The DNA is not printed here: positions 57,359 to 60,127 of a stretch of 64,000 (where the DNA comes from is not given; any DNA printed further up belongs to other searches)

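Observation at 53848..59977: Glycyl-radical enzyme with a Cys-Val-Ser thiyl loop, in a dehydrogenase-rich operon of unknown substrate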

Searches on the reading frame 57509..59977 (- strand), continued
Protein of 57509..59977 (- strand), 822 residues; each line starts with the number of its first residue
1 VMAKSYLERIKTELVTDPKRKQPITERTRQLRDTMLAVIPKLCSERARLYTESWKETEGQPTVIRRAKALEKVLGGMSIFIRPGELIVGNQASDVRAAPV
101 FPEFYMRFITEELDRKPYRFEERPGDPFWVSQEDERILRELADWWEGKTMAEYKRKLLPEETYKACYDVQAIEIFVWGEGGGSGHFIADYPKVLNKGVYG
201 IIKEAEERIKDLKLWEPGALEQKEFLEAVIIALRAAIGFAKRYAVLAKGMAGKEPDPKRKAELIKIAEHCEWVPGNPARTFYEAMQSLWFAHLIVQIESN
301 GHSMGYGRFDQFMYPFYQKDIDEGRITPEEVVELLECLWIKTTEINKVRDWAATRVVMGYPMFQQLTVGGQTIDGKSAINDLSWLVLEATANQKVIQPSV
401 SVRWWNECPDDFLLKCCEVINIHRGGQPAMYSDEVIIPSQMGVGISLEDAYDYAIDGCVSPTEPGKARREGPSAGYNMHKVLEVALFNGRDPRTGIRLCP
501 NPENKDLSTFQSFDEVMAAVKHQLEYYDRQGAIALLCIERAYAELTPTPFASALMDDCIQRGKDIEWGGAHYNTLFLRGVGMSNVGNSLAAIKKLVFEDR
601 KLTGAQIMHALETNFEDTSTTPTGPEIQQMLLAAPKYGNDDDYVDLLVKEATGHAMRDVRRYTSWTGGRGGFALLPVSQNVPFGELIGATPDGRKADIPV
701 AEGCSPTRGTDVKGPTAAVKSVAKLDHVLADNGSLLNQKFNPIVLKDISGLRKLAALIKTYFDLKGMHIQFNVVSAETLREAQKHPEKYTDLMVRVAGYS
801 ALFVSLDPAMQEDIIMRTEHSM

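Call 34: list_cluster_members(proteins=[window:57509-59977:-, P0014, P0019, P0024, P0042, P0044, P0049, P0050, P0053])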
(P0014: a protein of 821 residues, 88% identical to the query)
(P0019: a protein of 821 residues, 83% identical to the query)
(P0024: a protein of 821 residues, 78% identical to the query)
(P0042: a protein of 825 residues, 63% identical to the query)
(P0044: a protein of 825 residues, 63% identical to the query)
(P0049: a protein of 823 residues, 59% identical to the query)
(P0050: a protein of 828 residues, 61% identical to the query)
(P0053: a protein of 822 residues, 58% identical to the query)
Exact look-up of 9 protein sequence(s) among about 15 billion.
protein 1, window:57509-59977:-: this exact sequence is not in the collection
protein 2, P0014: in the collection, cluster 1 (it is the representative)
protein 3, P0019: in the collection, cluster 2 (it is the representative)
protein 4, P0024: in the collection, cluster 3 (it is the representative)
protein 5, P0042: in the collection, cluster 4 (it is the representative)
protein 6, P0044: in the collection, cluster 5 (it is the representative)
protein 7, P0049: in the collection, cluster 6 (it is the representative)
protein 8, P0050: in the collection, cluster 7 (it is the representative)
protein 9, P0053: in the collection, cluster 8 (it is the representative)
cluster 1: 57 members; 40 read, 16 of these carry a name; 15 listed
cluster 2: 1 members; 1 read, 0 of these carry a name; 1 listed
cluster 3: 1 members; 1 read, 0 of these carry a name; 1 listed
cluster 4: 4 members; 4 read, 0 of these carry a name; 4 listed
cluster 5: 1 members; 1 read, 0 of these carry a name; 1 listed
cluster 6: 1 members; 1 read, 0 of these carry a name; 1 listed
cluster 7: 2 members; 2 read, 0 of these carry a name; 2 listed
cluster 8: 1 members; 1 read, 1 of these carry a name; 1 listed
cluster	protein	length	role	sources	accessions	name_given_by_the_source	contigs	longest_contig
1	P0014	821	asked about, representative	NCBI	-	-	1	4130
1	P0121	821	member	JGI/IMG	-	formate C-acetyltransferase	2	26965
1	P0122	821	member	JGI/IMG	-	formate C-acetyltransferase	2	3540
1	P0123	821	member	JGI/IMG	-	pyruvate formate-lyase/glycerol dehydratase family glycyl radical enzyme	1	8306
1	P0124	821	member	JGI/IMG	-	pyruvate formate-lyase/glycerol dehydratase family glycyl radical enzyme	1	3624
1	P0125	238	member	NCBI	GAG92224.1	unnamed protein product, partial [marine sediment metagenome]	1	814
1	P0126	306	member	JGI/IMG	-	formate C-acetyltransferase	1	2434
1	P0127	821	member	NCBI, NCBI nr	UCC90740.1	MAG: glycyl radical protein [Dehalococcoidia bacterium]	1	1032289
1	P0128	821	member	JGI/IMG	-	pyruvate formate-lyase/glycerol dehydratase family glycyl radical enzyme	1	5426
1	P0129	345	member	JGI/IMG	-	formate C-acetyltransferase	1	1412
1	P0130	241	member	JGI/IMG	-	formate C-acetyltransferase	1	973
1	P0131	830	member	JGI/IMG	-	pyruvate formate-lyase/glycerol dehydratase family glycyl radical enzyme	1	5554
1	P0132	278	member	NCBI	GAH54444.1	unnamed protein product, partial [marine sediment metagenome]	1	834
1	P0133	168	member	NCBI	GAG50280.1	unnamed protein product, partial [marine sediment metagenome]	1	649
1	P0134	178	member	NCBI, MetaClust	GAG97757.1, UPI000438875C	unnamed protein product, partial [marine sediment metagenome] | status=active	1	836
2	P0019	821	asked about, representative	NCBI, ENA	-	-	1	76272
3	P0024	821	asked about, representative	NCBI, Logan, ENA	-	-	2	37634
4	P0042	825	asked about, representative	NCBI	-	-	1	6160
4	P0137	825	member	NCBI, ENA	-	-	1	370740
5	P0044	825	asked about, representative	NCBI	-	-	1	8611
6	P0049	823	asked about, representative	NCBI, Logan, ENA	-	-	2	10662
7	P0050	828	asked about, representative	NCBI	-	-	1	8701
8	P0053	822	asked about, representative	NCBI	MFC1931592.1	glycyl radical protein [Chloroflexota bacterium]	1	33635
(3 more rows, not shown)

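Call 36: find_encoding_contigs(protein=P0127, flank=10000, max_places=2)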
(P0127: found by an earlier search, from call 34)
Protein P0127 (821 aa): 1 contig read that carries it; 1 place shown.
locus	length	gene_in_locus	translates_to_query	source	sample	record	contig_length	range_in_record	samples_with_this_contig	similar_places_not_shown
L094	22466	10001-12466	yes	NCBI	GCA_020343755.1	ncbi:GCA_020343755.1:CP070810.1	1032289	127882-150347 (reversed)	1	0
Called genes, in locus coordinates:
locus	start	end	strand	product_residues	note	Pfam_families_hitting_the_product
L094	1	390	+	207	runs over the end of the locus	-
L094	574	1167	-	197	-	-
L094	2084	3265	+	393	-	PF09861:Lar_N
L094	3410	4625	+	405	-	PF13541:ChlI, PF00493:MCM (faint), PF01078:Mg_chelatase, PF07728:AAA_5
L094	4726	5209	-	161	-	PF02277:DBI_PRT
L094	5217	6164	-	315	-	PF01497:Peripla_BP_2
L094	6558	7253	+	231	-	PF02683:DsbD_TM, PF13386:DsbD_2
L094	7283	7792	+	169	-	PF00578:AhpC-TSA, PF08534:Redoxin, PF00255:GSHPx, PF00085:Thioredoxin, PF13098:Thioredoxin_2, PF13905:Thioredoxin_8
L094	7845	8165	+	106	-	-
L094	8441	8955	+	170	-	PF02653:BPD_transp_2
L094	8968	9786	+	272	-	PF02463:SMC_N (faint), PF00005:ABC_tran, PF13304:AAA_21 (faint)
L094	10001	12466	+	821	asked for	PF02901:PFL-like, PF01228:Gly_radical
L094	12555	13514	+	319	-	PF13353:Fer4_12, PF04055:Radical_SAM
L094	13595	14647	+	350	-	PF08240:ADH_N, PF16912:Glu_dehyd_C, PF00107:ADH_zinc_N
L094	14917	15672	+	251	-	PF00106:adh_short, PF08659:KR, PF13561:adh_short_C2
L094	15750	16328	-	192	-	PF01613:Flavin_Reduct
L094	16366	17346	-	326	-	PF04015:DUF362, PF12837:Fer4_6 (faint), PF13237:Fer4_10 (faint), PF14697:Fer4_21 (weak), PF12838:Fer4_7, PF13187:Fer4_9 (weak), PF13484:Fer4_16 (faint), PF00037:Fer4 (weak)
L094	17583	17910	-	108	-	PF00583:Acetyltransf_1, PF13508:Acetyltransf_7, PF13673:Acetyltransf_10 (weak), PF08445:FR47 (faint)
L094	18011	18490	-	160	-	PF14804:Jag_N, PF13083:KH_KhpA-B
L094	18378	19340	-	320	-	PF02096:60KD_IMP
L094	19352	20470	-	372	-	-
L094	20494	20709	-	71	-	PF01809:YidD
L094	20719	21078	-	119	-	PF00825:Ribonuclease_P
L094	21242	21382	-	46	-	PF00468:Ribosomal_L34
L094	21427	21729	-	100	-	PF01084:Ribosomal_S18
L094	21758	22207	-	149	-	PF00436:SSB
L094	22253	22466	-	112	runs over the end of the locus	PF01250:Ribosomal_S6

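Call 42: find_related_loci(query=window:57509-59977:-, collection=metagenome_contigs, flank=10000)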
Query window:57509-59977:- (822 aa) in metagenome_contigs; peptide patterns used: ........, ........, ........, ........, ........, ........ (x = any residue, [..] = any of these).
600 stretches matched a pattern (row limit reached: there are more); 597 encode a relative of the query (tblastn E <= 1e-3); the best 80 are kept; 80 distinct loci.
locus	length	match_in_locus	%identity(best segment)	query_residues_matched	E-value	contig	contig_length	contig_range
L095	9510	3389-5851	82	2-822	0e+0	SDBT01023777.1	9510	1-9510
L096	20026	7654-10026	51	27-822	0e+0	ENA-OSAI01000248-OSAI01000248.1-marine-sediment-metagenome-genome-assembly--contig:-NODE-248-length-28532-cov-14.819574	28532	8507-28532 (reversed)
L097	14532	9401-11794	48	25-822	0e+0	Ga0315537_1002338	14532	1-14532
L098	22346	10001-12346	48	25-822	0e+0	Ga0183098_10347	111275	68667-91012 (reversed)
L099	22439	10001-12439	45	3-820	0e+0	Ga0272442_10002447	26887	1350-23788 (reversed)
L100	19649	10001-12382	45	24-822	0e+0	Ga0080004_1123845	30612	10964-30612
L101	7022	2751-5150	44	20-822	0e+0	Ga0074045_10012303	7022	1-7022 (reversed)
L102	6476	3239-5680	43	4-822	0e+0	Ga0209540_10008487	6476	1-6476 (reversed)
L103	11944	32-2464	43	7-822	0e+0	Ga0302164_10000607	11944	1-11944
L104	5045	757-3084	44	34-821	0e+0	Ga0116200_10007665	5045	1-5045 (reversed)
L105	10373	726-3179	41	1-822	0e+0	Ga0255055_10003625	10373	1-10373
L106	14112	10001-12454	42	1-822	0e+0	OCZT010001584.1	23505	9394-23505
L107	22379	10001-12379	43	24-822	0e+0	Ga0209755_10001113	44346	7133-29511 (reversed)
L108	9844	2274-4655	41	25-822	0e+0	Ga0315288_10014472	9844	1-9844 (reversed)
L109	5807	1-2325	42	44-822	0e+0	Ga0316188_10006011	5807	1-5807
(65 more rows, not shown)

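Call 47: search_protein_representatives(protein=window:57509-59977:-)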
Query: 822 residues. Proteins with E-value up to 0.001 (for the whole library): 10766; up to 1e-10: 5963; up to 1e-30: 2435. The best 150 are listed.
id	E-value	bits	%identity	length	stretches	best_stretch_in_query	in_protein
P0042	0.0e+00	1186.5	63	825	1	4-820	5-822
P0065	4.6e-244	828.7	49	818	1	24-821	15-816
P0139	2.0e-229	780.3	48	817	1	23-821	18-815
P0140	2.1e-226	770.3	49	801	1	27-821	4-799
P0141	2.6e-218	743.5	49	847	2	25-617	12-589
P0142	4.0e-207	706.6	47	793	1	24-820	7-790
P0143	5.0e-203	693.0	47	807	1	38-820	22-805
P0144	1.8e-201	687.8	43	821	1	15-821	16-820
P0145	1.3e-198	678.3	44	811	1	18-821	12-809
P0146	1.5e-197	674.9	45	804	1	22-819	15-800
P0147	2.6e-197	674.1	42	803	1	25-821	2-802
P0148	1.2e-196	671.9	45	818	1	25-821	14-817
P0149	1.4e-195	668.3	42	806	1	29-821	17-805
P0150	7.8e-194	662.6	41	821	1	25-821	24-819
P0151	5.7e-192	656.4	43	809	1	24-821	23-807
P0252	7.1e-150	517.2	40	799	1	19-820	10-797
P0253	1.8e-149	515.8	38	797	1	23-820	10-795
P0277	4.0e-141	488.2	37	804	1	20-821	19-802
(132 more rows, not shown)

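Call 52: find_encoding_contigs(protein=P0026, flank=8000, max_places=1)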
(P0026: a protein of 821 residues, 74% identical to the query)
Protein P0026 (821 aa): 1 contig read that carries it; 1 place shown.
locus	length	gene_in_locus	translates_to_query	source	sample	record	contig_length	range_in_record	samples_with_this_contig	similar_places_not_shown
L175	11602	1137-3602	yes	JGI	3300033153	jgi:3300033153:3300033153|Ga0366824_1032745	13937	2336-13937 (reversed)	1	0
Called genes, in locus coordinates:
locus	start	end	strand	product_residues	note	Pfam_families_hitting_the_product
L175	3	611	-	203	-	?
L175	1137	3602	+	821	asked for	PF02901:PFL-like, PF01228:Gly_radical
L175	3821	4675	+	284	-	PF02548:Pantoate_transf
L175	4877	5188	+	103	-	-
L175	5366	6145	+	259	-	PF01261:AP_endonuc_2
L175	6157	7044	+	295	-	PF02826:2-Hacid_dh_C (faint), PF03446:NAD_binding_2, PF14833:NAD_binding_11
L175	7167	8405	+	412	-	PF00676:E1_dh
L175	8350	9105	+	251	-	PF02779:Transket_pyr, PF02780:Transketolase_C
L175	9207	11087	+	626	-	PF02730:AFOR_N, PF01314:AFOR_C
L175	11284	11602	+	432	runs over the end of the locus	-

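Call 53: find_encoding_contigs(protein=P0053, flank=8000, max_places=1)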
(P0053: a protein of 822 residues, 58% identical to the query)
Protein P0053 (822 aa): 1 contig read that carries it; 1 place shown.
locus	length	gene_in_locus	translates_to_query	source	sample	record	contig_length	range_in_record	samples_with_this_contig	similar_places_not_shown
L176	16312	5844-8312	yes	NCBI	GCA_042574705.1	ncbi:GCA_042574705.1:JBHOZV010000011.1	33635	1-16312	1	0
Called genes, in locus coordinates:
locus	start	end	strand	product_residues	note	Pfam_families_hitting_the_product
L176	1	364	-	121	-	PF00199:Catalase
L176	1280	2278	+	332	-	PF00903:Glyoxalase (faint), PF13669:Glyoxalase_4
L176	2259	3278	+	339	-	PF00676:E1_dh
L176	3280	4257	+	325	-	PF02779:Transket_pyr, PF02780:Transketolase_C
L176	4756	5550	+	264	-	PF00106:adh_short, PF08659:KR, PF13561:adh_short_C2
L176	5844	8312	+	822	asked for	PF02901:PFL-like, PF01228:Gly_radical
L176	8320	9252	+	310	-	PF13353:Fer4_12, PF00037:Fer4 (faint), PF12837:Fer4_6 (faint), PF04055:Radical_SAM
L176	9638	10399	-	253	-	PF00106:adh_short, PF08659:KR (weak), PF13561:adh_short_C2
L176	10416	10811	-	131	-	PF06808:DctM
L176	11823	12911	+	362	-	-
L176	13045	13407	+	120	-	PF04290:DctQ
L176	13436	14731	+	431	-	PF06808:DctM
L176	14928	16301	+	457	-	PF05369:MtmB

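Call 54: find_encoding_contigs(protein=P0137, flank=8000, max_places=1)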
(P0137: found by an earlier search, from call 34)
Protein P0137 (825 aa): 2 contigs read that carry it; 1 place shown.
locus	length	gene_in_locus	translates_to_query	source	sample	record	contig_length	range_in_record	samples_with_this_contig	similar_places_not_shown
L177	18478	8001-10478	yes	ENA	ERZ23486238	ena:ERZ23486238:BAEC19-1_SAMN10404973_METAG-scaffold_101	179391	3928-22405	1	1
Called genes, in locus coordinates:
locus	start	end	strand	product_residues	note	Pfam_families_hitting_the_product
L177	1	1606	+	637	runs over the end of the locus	PF01855:POR_N (weak), PF02780:Transketolase_C (weak), PF17147:PFOR_II, PF02775:TPP_enzyme_C, PF00037:Fer4 (weak)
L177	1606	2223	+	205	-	PF01558:POR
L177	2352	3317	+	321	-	PF02423:OCD_Mu_crystall, PF01488:Shikimate_DH (weak)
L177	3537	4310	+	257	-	PF00483:NTP_transferase, PF12804:NTP_transf_3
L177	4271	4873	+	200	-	PF01066:CDP-OH_P_transf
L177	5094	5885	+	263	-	PF00106:adh_short, PF08659:KR, PF13561:adh_short_C2, PF23441:SDR (weak)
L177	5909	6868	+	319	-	PF00676:E1_dh, PF00456:Transketolase_N (weak), PF02775:TPP_enzyme_C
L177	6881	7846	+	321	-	PF02779:Transket_pyr, PF02780:Transketolase_C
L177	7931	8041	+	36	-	-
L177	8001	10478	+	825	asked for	PF02901:PFL-like, PF01228:Gly_radical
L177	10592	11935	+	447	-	PF00202:Aminotran_3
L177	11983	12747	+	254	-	PF00106:adh_short, PF08659:KR, PF13561:adh_short_C2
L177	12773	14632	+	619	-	PF04389:Peptidase_M28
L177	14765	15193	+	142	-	PF08973:TM1506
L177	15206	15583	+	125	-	PF01042:Ribonuc_L-PSP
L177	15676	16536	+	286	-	-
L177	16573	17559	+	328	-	PF02543:Carbam_trans_N (faint), PF00814:TsaD, PF22521:HypF_C_2 (weak)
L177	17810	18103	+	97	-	PF00166:Cpn10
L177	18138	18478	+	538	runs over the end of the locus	PF00118:Cpn60_TCP1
